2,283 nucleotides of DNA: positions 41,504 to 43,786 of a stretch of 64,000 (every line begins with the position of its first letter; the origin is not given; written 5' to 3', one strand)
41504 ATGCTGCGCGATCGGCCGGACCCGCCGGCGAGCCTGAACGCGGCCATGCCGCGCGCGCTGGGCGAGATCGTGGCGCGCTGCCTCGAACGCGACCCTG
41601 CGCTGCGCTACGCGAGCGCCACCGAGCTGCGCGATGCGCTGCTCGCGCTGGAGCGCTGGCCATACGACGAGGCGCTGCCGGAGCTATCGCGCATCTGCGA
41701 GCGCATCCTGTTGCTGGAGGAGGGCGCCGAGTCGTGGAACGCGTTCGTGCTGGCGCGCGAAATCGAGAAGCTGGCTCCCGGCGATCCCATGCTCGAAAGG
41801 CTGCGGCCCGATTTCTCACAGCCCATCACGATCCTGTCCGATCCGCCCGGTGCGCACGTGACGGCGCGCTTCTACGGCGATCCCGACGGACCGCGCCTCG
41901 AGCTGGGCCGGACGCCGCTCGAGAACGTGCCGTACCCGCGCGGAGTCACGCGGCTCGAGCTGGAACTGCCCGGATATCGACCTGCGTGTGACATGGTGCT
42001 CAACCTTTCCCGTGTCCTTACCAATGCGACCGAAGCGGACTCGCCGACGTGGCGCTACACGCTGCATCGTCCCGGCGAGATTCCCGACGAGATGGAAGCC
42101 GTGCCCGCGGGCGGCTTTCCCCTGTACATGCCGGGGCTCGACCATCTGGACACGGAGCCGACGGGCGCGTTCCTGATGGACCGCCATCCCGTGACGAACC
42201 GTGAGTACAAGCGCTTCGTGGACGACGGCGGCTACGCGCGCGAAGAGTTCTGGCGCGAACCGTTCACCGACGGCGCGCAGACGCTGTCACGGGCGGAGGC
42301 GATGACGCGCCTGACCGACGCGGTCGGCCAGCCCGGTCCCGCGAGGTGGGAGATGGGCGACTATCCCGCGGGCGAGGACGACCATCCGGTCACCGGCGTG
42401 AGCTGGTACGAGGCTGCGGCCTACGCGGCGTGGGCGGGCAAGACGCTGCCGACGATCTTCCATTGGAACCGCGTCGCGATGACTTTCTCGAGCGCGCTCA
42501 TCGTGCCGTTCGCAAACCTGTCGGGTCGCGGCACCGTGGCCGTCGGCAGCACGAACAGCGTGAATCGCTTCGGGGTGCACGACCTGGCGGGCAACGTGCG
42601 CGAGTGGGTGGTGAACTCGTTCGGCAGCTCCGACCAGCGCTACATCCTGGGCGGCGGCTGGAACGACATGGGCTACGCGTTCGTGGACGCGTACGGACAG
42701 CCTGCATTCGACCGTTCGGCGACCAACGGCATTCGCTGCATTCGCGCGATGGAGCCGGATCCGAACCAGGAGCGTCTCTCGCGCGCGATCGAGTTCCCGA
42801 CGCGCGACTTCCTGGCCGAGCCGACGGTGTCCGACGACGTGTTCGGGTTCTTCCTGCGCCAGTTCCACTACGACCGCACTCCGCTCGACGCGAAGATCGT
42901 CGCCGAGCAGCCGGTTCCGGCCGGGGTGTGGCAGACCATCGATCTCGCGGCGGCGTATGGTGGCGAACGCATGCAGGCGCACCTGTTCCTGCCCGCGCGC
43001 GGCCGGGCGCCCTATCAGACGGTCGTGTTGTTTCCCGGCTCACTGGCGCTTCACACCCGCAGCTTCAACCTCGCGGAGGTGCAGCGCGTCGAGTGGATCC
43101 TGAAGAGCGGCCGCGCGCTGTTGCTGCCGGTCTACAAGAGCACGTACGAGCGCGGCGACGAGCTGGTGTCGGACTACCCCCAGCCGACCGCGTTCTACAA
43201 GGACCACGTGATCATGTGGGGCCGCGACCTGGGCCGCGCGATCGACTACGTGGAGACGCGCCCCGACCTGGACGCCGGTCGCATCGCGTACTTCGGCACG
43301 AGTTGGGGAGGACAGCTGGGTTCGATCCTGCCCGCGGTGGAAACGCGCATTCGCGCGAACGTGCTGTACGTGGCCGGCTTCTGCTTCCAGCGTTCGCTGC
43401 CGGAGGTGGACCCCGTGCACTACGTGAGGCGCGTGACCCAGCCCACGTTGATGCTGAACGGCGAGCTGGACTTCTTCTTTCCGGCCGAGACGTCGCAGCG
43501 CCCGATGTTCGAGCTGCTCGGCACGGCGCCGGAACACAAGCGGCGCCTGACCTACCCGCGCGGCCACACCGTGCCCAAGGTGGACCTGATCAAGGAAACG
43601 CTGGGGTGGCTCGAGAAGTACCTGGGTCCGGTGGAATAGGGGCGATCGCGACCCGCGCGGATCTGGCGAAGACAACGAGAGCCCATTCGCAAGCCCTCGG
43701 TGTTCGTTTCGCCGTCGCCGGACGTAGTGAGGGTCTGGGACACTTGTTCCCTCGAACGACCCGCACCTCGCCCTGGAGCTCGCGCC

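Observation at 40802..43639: Cytoplasmic kinase fused to an FGE-sulfatase-like domain and an alpha/beta-hydrolase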

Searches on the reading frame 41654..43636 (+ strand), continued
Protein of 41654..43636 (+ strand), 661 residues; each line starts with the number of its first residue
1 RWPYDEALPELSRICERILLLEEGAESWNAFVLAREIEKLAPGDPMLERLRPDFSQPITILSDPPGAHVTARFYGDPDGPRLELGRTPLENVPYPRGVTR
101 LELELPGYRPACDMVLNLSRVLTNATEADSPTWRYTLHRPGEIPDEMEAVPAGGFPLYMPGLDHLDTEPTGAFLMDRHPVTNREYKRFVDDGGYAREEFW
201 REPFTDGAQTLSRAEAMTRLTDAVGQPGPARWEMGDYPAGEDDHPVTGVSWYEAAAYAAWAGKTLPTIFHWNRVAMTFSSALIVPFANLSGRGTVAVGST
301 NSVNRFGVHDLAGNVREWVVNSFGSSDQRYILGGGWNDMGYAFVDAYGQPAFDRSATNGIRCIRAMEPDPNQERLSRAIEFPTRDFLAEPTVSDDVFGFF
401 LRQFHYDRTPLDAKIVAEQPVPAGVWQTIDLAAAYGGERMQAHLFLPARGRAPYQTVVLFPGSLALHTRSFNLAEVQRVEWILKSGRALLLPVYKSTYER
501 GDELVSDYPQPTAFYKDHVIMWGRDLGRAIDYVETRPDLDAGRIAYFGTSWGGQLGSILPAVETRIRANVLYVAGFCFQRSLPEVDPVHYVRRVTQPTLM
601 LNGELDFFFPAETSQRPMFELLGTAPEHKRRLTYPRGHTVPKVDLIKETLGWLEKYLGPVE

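Call 55: search_protein_families(library=pfam, proteins=[P0128, P0137, P0173, P0204, P0229, P0256, P0212, P0246, P0153, P0205], max_evalue=0.0001)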
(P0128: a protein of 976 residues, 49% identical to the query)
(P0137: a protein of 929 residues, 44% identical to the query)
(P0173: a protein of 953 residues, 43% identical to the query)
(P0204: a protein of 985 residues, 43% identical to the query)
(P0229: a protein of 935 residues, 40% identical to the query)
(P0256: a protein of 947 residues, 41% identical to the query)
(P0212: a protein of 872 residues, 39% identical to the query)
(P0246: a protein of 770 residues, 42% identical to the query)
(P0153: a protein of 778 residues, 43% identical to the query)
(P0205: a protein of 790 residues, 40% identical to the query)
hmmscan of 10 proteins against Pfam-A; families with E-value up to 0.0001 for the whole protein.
P0128 (976 aa): 2 families
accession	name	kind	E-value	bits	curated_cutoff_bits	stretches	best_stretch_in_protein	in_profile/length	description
PF03781.23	FGE-sulfatase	-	2e-24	87.1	23.3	1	459-676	3-254/255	Sulfatase-modifying factor enzyme 1-like domain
PF03704.23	BTAD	-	1.2e-14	55.3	22.1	1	115-238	30-146/146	Bacterial transcriptional activator domain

P0137 (929 aa): 2 families
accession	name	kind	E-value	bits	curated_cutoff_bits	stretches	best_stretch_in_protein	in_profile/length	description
PF03781.23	FGE-sulfatase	-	4.3e-24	86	23.3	2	437-540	33-119/255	Sulfatase-modifying factor enzyme 1-like domain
PF01738.24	DLH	-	9e-05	22.6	21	0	792-882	79-162/217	Dienelactone hydrolase family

P0173 (953 aa): 3 families
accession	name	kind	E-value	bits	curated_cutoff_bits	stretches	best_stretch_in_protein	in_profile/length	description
PF03781.23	FGE-sulfatase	-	7.9e-30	104.8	23.3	1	434-614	3-193/255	Sulfatase-modifying factor enzyme 1-like domain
PF03704.23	BTAD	-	8.3e-18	65.6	22.1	1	111-237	26-146/146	Bacterial transcriptional activator domain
PF12740.14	PETase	-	3.1e-05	24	28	1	796-934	91-215/263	PET hydrolase-like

P0204 (985 aa): 5 families
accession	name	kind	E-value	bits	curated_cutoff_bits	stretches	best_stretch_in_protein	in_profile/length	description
PF03781.23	FGE-sulfatase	-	3.1e-24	86.5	23.3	1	486-641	31-191/255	Sulfatase-modifying factor enzyme 1-like domain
PF03704.23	BTAD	-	5.5e-11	43.5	22.1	1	108-232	26-144/146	Bacterial transcriptional activator domain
PF12740.14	PETase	-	1.4e-07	31.7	28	1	849-978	104-232/263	PET hydrolase-like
PF00326.27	Peptidase_S9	-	1.2e-05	25.4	22.6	0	839-899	39-99/213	Prolyl oligopeptidase family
PF13428.12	TPR_14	-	5.2e-05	24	23.5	0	355-385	11-41/44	Tetratricopeptide repeat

P0229 (935 aa): 2 families
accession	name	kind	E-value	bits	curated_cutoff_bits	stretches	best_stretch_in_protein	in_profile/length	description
PF03781.23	FGE-sulfatase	-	1.3e-24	87.7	23.3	1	416-593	15-191/255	Sulfatase-modifying factor enzyme 1-like domain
PF12740.14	PETase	-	1.1e-05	25.4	28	1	774-910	93-214/263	PET hydrolase-like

P0256 (947 aa): 3 families
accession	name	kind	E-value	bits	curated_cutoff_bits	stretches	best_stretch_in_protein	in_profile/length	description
PF03781.23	FGE-sulfatase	-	1.5e-27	97.3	23.3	1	434-645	3-254/255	Sulfatase-modifying factor enzyme 1-like domain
PF03704.23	BTAD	-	1.4e-14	55.1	22.1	1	119-241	30-146/146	Bacterial transcriptional activator domain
PF01738.24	DLH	-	8.7e-07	29.2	21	1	758-893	32-161/217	Dienelactone hydrolase family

P0212 (872 aa): 4 families
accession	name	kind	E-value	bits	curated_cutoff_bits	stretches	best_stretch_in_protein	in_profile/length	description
PF03781.23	FGE-sulfatase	-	5.8e-20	72.5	23.3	1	371-546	27-223/255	Sulfatase-modifying factor enzyme 1-like domain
PF13676.11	TIR_2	-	1.4e-12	48.6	28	1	8-123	2-97/122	TIR domain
PF08937.16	ThsB_TIR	-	4.9e-10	40.1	21.2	1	8-115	1-96/100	Thoeris protein ThsB, TIR-like domain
PF01582.25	TIR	-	4.8e-05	23.7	21.3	1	50-115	30-95/179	TIR domain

P0246 (770 aa): 3 families
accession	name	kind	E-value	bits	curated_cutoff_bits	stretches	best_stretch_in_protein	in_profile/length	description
PF03781.23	FGE-sulfatase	-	3.9e-25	89.4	23.3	1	243-426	7-194/255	Sulfatase-modifying factor enzyme 1-like domain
PF01738.24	DLH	-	3.1e-06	27.4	21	1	629-720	78-160/217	Dienelactone hydrolase family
PF00561.26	Abhydrolase_1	-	4.6e-05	23.6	25.8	0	632-680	55-102/245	alpha/beta hydrolase fold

P0153 (778 aa): 1 family
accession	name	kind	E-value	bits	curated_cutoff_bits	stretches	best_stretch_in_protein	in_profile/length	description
PF03781.23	FGE-sulfatase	-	4.3e-26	92.5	23.3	1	263-479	4-255/255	Sulfatase-modifying factor enzyme 1-like domain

P0205 (790 aa): 1 family
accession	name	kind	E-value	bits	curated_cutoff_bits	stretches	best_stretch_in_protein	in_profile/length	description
PF03781.23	FGE-sulfatase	-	4.1e-29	102.5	23.3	1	257-460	29-254/255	Sulfatase-modifying factor enzyme 1-like domain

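Call 63: search_protein_families(library=padloc, proteins=[P0167, P0212], max_evalue=0.001)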
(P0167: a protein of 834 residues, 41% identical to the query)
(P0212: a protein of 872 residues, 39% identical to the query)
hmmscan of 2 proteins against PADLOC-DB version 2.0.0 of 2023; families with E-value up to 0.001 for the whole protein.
P0167 (834 aa): 6 families
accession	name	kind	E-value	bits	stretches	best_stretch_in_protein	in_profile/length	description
PDLC02421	Aga_TIR-PNTD1-PNTD2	-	1.6e-10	38.6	1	2-97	9-103/430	Class I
PDLC02403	Aga_TIR-PNTD1-PNTD2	-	2.3e-10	38.1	1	6-96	13-101/443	Class I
PDLC02012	SAVED5--SAVED_TIR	-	4.4e-08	30.6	1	1-47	18-63/404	-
PDLC05062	PDC-S66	-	3.8e-07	27.8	1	1-59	153-212/282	-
PDLC00728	Effector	-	1.3e-05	22.4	1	1-45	14-58/432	TIR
PDLC00727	Effector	-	0.00017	18.2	1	2-39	179-217/590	TIR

P0212 (872 aa): 3 families
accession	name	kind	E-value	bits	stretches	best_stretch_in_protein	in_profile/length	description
PDLC02012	SAVED5--SAVED_TIR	-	4.3e-06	24.1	1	51-115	41-106/404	-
PDLC00418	ThsB1|ThsB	-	0.00011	20.1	1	63-117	51-103/155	TIR-like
PDLC00426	ThsB1|ThsB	-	0.00024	18.5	1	67-107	288-328/352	TIR-like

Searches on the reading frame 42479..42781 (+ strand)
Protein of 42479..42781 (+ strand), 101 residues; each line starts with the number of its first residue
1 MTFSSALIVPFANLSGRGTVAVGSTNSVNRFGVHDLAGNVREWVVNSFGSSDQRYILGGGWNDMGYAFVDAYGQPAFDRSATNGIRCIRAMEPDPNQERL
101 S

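Call 68: search_solved_structures(query=window:42479-42781:+, max_evalue=10, show_alignments=5)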
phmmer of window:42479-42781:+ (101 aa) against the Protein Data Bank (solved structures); distinct sequences matched with E-value up to 10: 9.
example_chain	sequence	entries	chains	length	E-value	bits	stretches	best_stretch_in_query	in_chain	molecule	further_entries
9myj_B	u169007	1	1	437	0.0027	21.3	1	24-52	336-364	Lipoprotein, putative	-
1y4j_A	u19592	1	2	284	0.0028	21.2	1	19-65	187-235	Sulfatase modifying factor 2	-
9p6h_B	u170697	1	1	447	0.0028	21.2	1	24-52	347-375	Lipoprotein, putative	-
9ots_A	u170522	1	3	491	0.0033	21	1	24-52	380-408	Por secretion system protein porK/gldK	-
9mzu_A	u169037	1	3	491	0.0033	21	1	24-52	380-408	PorK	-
5aoh_A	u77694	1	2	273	0.0068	20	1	12-92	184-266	Spore coat protein CotH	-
5hha_A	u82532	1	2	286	0.18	15.4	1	21-49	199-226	PvdO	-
8riu_C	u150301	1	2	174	0.73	13.5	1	15-61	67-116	Acetyl-CoA decarbonylase/synthase complex subunit epsilon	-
3q1p_A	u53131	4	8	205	2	12.1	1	50-80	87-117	Phosphohydrolase (MutT/nudix family protein)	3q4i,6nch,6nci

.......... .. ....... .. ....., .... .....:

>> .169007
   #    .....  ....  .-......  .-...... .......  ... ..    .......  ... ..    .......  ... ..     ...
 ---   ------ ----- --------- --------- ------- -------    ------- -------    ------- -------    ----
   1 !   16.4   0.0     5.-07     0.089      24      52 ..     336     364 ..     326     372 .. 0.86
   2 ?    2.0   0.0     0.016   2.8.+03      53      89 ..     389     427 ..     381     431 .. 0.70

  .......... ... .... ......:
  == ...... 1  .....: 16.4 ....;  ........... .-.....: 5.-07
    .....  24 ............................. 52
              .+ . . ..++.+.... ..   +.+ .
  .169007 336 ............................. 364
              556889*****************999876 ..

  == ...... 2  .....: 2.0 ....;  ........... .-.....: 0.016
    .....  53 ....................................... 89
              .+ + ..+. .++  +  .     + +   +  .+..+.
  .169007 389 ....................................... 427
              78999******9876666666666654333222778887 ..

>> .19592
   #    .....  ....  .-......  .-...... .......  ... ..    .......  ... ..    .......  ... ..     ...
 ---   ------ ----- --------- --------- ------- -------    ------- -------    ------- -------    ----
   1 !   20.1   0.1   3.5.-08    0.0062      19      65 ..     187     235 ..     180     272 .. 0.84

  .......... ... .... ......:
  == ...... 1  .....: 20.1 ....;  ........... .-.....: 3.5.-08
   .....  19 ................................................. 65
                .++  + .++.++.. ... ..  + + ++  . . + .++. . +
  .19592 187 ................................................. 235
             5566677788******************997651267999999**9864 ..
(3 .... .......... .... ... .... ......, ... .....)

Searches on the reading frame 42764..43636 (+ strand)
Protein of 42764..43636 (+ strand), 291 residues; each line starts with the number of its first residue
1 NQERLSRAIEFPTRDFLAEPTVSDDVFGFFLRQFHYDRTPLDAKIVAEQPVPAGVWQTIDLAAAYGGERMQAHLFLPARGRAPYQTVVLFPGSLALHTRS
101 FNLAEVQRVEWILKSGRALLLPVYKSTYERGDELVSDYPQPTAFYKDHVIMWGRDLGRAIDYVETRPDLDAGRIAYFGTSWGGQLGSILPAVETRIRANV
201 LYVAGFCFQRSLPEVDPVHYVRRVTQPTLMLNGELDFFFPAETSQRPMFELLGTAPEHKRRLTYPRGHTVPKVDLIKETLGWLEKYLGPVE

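Call 29: predict_structure(alignment_id=A2)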
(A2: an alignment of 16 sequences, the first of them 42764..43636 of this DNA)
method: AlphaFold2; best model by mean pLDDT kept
length: 291 residues; sequences in the alignment: 16
mean_pLDDT: 91.7   pTM: 0.91
mean pLDDT of the five models: 91.7, 91.3, 90.3, 90.3, 87.9
residues with pLDDT >= 90: 225; 70-90: 53; 50-70: 13; < 50: 0
segments of 3 or more residues with pLDDT < 50: none
pLDDT, mean of each block of 10 residues (from residue 1): 54 84 95 94 96 95 89 96 97 84 86 97 91 73 87 97 98 97 95 98 91 93 98 93 96 98 95 97 97 84
secondary structure, 60 per line:
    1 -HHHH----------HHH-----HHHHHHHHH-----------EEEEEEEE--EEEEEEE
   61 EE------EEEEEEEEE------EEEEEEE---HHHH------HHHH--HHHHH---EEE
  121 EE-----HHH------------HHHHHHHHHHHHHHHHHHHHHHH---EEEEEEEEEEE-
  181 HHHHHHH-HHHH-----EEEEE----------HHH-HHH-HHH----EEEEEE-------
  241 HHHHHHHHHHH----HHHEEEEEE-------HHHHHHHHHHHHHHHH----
elements in order: H2-5 H24-32 E44-51 E54-62 E69-77 E84-90 H94-97 H104-107 H110-114 E118-122 H143-165 E169-179 H181-187 H189-192 E198-202 E228-233 H241-251 E259-264 H272-287

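Call 34: fold_search(model_id=the predicted structure, library=pdb)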
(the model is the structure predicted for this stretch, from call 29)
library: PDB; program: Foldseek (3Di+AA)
matches with E <= 10: 1438; with E <= 0.001: 978
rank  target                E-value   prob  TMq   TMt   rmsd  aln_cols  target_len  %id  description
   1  6agq_A                4.0e-14  1.00  0.69  0.64   4.5       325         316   19  Acetyl xylan esterase from Paenibacillus sp. R4 (released 2018-10-10)
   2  3fvt_C                8.9e-14  1.00  0.72  0.67   6.5       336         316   18  Crystal Structure of Acetyl Xylan Esterase from Bacillus pumilus, monoclinic crystal form II (released 2010-01-05)
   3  5fdf_A                1.2e-13  1.00  0.71  0.65   5.0       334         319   18  Crystal structure of the monoclinic form of Thermotoga maritima Acetyl Esterase TM0077 (apo structure) at 1.76 Angstro (released 2016-04-27)
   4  3fyt_L                1.5e-13  1.00  0.71  0.65   6.5       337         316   18  Crystal structure of Bacillus pumilus acetyl xylan esterase S181A mutant in complex with beta-D-xylopyranose (released 2010-01-26)
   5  3fyu_B                1.6e-13  1.00  0.73  0.67   4.1       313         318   18  Crystal structure of acetyl xylan esterase from Bacillus pumilus obtained in presence of D-xylose and sodium acetate (released 2010-01-26)
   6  3fyt_I                1.7e-13  1.00  0.71  0.67   6.5       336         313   17  Crystal structure of Bacillus pumilus acetyl xylan esterase S181A mutant in complex with beta-D-xylopyranose (released 2010-01-26)
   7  3fvr_F                3.2e-13  1.00  0.71  0.66   4.5       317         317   18  Crystal Structure of Acetyl Xylan Esterase from Bacillus pumilus, monoclinic crystal form I (released 2010-01-05)
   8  3fyu_D                3.8e-13  1.00  0.73  0.67   4.1       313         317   18  Crystal structure of acetyl xylan esterase from Bacillus pumilus obtained in presence of D-xylose and sodium acetate (released 2010-01-26)
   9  3fvr_B                3.8e-13  1.00  0.72  0.67   4.3       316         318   18  Crystal Structure of Acetyl Xylan Esterase from Bacillus pumilus, monoclinic crystal form I (released 2010-01-05)
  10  3fcy_A                3.8e-13  1.00  0.70  0.65   4.8       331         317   14  Crystal Structure of Acetyl Xylan Esterase 1 from Thermoanaerobacterium sp. JW/SL YS485 (released 2009-11-17)
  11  3m83_D                4.1e-13  1.00  0.71  0.64   5.0       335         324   18  Crystal structure of Acetyl xylan esterase (TM0077) from THERMOTOGA MARITIMA at 2.12 A resolution (paraoxon inhibitor  (released 2010-05-12)
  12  1ods_A                4.9e-13  1.00  0.72  0.67   4.3       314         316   18  Cephalosporin C deacetylase from Bacillus subtilis (released 2003-07-10)
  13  1odt_C                5.2e-13  1.00  0.72  0.66   4.5       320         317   17  cephalosporin C deacetylase mutated, in complex with acetate (released 2003-07-10)
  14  3fvr_A                5.2e-13  1.00  0.71  0.65   5.0       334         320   18  Crystal Structure of Acetyl Xylan Esterase from Bacillus pumilus, monoclinic crystal form I (released 2010-01-05)
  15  3m81_E                5.2e-13  1.00  0.66  0.60   7.3       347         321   18  Crystal structure of Acetyl xylan esterase (TM0077) from THERMOTOGA MARITIMA at 2.50 A resolution (native apo structur (released 2010-04-21)
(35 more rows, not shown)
